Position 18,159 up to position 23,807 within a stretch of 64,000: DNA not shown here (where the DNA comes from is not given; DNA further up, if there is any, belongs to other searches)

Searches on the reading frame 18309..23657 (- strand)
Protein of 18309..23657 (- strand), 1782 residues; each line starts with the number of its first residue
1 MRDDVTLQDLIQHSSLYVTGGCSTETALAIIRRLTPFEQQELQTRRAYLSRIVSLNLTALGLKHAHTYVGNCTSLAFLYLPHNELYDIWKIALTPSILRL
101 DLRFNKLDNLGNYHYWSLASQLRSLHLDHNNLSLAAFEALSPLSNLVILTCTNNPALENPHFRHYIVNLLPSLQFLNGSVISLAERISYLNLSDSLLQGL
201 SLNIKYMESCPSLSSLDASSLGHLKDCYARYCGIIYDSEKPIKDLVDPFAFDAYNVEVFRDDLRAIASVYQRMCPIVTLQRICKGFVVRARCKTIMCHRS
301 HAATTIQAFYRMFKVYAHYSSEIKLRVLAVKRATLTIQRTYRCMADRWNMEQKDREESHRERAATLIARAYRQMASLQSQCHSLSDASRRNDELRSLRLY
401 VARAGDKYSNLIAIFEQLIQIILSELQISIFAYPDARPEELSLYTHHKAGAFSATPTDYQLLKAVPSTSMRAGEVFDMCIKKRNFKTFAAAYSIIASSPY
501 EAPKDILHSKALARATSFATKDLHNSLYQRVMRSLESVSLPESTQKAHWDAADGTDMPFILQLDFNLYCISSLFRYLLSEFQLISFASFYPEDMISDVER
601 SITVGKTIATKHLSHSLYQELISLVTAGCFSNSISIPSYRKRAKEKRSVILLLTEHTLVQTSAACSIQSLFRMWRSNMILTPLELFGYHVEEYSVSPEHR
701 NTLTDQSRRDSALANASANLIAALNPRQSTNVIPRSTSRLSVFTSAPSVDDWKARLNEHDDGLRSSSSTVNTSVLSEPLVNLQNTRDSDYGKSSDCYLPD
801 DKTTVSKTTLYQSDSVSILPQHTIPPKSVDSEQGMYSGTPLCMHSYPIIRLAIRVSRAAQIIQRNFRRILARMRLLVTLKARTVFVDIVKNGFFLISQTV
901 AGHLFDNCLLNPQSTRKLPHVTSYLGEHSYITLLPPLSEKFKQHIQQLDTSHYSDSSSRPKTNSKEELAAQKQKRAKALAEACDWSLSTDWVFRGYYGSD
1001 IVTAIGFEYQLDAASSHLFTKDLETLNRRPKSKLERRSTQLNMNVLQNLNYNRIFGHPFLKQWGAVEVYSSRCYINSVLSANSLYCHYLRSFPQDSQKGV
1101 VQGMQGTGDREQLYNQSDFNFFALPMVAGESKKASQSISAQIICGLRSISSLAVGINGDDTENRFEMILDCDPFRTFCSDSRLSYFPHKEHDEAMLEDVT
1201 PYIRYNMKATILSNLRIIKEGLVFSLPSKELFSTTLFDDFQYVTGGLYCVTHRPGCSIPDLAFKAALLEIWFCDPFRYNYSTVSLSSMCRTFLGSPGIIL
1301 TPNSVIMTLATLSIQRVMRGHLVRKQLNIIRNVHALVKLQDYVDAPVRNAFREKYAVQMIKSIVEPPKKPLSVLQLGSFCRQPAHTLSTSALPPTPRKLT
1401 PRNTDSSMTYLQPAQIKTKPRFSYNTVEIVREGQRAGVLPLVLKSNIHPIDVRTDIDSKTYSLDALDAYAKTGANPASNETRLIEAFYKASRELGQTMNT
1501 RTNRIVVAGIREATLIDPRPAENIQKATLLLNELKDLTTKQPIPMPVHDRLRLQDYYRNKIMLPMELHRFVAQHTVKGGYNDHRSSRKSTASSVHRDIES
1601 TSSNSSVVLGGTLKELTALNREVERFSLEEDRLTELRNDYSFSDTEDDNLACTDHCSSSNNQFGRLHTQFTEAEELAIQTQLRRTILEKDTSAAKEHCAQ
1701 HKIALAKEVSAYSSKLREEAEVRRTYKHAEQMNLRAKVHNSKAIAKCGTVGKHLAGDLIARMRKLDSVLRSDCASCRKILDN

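Call 64: search_protein_families(library=pfam, proteins=[window:18309-23657:-], max_evalue=0.001)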
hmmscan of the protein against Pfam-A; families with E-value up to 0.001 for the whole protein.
window:18309-23657:- (1782 aa): 3 families
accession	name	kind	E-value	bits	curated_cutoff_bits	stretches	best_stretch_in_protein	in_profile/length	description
PF00612.33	IQ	-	4.4e-10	38.9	20.3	0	1310-1327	3-20/21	IQ calmodulin-binding motif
PF14580.12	LRR_9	-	0.00034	20.7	30.5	1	119-186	87-155/175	Leucine-rich repeat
PF16688.10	CNV-Replicase_N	-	0.00037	21.3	27.1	0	202-296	10-97/108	Replicase polyprotein N-term from Coronavirus nsp1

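Call 67: find_homologous_proteins(query=window:18309-23657:-, max_evalue=1e-50)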
Query window:18309-23657:- (1782 aa): 4 proteins with E <= 1e-50 among 8000 candidates.
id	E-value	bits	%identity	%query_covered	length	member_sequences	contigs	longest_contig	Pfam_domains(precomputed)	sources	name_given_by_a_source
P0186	0.0e+0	4012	99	100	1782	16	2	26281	PF00612.34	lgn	-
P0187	0.0e+0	3501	86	100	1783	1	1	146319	PF00612.34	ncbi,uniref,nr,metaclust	ncbi:Hypothetical protein GLP15_3800 [Giardia lamblia P15]|uniref:Leucine-rich repeat protein n=1 Ta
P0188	0.0e+0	2878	72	100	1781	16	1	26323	PF14580.13,PF00612.34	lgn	-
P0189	0.0e+0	2733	69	100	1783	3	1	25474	PF14580.13,PF00612.34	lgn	-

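Call 68: find_encoding_contigs(protein=P0186, flank=10000, max_places=3)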
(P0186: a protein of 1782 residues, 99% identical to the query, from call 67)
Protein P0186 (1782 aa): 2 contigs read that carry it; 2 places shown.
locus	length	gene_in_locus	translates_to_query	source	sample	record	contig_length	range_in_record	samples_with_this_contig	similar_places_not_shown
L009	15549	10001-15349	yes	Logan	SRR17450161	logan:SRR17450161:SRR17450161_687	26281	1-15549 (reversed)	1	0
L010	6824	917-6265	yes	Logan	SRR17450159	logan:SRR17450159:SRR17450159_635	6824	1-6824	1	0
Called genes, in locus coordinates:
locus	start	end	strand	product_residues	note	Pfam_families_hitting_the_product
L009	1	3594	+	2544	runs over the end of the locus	-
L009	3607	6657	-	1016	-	-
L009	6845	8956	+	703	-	-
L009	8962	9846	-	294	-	-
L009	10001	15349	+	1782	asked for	PF00612:IQ (faint)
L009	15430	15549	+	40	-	?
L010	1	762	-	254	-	?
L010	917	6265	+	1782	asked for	PF00612:IQ (faint)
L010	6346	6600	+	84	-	-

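Call 69: find_encoding_contigs(protein=P0187, flank=10000, max_places=2)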
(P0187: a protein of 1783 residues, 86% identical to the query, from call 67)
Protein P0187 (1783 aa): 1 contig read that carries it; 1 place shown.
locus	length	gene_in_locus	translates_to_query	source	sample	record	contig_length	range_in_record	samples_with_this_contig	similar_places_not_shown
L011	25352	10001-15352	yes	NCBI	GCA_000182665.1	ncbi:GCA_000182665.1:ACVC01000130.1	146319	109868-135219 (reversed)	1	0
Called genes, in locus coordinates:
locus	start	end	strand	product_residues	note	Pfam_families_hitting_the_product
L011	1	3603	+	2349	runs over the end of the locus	-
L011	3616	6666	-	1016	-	-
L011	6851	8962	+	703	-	-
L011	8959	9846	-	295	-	-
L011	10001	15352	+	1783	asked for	PF00612:IQ (faint)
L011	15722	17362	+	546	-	PF03302:VSP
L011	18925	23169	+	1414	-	PF26128:Gad2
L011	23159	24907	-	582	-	-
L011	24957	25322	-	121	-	PF01920:Prefoldin_2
